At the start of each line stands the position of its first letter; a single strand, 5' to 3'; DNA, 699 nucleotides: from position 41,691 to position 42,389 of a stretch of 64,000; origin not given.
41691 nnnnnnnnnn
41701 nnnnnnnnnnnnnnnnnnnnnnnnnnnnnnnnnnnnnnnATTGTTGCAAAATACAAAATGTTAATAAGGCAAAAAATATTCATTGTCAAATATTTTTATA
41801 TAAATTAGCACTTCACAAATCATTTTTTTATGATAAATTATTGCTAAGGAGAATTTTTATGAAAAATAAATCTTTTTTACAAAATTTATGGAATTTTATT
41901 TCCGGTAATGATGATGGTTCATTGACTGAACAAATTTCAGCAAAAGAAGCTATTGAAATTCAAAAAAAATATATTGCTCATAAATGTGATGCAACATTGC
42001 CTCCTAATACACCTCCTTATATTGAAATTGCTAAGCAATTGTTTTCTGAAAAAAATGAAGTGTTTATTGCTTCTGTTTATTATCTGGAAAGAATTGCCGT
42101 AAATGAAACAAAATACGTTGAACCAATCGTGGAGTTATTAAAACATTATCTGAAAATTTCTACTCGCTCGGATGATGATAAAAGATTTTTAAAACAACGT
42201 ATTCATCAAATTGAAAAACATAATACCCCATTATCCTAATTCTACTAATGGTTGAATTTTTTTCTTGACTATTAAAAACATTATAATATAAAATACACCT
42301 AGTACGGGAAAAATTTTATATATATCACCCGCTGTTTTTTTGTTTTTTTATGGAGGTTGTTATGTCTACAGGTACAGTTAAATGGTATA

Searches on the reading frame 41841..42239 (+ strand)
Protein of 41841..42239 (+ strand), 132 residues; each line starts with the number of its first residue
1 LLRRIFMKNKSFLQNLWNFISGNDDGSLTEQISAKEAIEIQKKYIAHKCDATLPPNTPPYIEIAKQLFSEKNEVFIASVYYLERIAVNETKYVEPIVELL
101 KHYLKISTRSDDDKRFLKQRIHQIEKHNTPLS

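Call 6: search_protein_families(library=pfam, proteins=[window:41841-42239:+], max_evalue=1)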
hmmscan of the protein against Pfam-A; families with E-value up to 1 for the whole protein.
window:41841-42239:+ (132 aa): 1 family
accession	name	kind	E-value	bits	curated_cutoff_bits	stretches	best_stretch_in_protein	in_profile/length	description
PF07005.16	SBD_N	-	0.26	11.5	25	1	41-95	71-129/230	Sugar-binding N-terminal domain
